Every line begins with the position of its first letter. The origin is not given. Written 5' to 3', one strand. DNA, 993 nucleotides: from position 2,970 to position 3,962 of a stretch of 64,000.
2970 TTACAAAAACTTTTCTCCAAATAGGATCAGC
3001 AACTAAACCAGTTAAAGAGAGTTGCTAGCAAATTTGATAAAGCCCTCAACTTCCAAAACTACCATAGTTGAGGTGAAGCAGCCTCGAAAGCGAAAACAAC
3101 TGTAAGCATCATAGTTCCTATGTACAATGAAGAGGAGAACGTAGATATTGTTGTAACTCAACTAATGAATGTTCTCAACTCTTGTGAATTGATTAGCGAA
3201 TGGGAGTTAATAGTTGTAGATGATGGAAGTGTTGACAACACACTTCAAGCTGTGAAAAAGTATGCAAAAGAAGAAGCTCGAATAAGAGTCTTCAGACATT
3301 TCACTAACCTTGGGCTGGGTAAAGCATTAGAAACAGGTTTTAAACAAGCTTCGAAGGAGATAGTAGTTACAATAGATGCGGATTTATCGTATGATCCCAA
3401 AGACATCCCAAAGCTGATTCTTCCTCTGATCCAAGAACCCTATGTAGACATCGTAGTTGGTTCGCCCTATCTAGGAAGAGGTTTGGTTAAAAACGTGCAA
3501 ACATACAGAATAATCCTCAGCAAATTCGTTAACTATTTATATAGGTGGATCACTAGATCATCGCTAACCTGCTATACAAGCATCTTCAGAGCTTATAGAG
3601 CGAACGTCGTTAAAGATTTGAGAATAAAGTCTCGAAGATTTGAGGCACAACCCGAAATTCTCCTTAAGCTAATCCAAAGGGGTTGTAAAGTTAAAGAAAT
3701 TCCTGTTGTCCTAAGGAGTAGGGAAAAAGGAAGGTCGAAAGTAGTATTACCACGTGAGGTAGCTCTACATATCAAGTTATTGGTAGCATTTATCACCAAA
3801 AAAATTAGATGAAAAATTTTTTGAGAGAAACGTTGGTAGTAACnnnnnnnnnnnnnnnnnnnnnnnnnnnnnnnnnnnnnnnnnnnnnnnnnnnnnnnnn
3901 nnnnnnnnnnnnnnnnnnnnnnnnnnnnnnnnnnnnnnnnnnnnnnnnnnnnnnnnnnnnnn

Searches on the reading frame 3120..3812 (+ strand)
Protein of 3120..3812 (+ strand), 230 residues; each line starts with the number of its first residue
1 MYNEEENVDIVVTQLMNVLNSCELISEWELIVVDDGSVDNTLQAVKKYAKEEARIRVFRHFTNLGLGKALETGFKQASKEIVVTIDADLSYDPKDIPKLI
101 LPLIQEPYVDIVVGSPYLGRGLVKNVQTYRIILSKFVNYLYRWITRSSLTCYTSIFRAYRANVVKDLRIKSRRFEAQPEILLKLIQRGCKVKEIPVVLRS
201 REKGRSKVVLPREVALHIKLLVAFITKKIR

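Call 7: search_protein_families(library=pfam, proteins=[window:3120-3812:+], max_evalue=0.001)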
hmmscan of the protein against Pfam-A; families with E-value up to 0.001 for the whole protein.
window:3120-3812:+ (230 aa): 3 families
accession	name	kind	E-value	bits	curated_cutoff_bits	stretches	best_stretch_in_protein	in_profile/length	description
PF00535.33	Glycos_transf_2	-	3.9e-30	105.4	23.3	1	1-167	6-167/168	Glycosyl transferase family 2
PF10111.15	Glyco_tranf_2_2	-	7.1e-06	26.2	27.3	1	26-93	28-96/276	Glycosyltransferase like family 2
PF13641.12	Glyco_tranf_2_3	-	8.7e-05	23.1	27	1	10-168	15-175/230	Glycosyltransferase like family 2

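Call 82: search_protein_families(library=ncbifam, proteins=[window:3120-3812:+], max_evalue=0.00001)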
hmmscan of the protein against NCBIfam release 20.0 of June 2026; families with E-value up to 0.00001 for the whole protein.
window:3120-3812:+ (230 aa): 17 families
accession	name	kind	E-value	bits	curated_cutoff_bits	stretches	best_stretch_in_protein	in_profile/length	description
NF007986.1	PRK10714.1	equivalog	4.9e-24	84.9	529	1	2-230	15-232/316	undecaprenyl-phosphate 4-deoxy-4-formamido-L-arabinose transferase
NF047588.1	GlcsyltransPgfSStrep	equivalog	5.4e-18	65.3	500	1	1-229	9-226/308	glycosyltransferase PgfS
TIGR04182.1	glyco_TIGR04182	equivalog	5.6e-18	65.3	325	1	27-207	27-199/293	S-layer glycoprotein N-glycosyltransferase AglJ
TIGR03937.1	PgaC_IcaA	equivalog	3.7e-17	62.4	422.3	1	2-118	54-165/407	poly-beta-1,6-N-acetyl-D-glucosamine synthase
NF058614.1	PPMAGASynPpgS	equivalog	3.2e-15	56.2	370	1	2-207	9-205/226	polyprenyl-phospho-N-acetylgalactosaminyl synthase PpgS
NF041391.1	DPhHxTase_Halo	equivalog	1.5e-12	47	375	1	2-202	4-187/213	dolichyl-phosphate hexose transferase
NF010496.0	PRK13915.1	equivalog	1.5e-11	43.9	262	1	2-114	40-153/307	glucosyl-3-phosphoglycerate synthase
NF007482.0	PRK10073.1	equivalog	7.1e-11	41.7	423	1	9-100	18-107/334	glycosyltransferase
TIGR03965.1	mycofact_glyco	equivalog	6.9e-10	38.4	280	1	12-114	89-189/467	mycofactocin biosynthesis glycosyltransferase MftF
NF047683.1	TeichurnBiosyTuaG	equivalog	1.1e-09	38.3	400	1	24-100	32-108/252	teichuronic acid biosynthesis protein TuaG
NF041875.1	EPS_EpsD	equivalog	3.9e-09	36.3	370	1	14-93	16-94/325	exopolysaccharide biosynthesis glycosyltransferase EpsD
NF053739.1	GlytfEpsEBac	equivalog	3.5e-08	32.8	450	1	25-88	28-92/265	glycosyltransferase EpsE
NF038302.1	EPS_HpsE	equivalog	1.6e-07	30.6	300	1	2-89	10-97/307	hormogonium polysaccharide biosynthesis glycosyltransferase HpsE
NF045692.1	OglycostaseCruG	equivalog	8.7e-07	28.2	600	1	28-116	71-164/386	2'-O-glycosyltransferase CruG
TIGR04283.1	glyco_like_mftF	equivalog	5.3e-06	26.2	182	1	2-104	8-97/221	TIGR04283 family arsenosugar biosynthesis glycosyltransferase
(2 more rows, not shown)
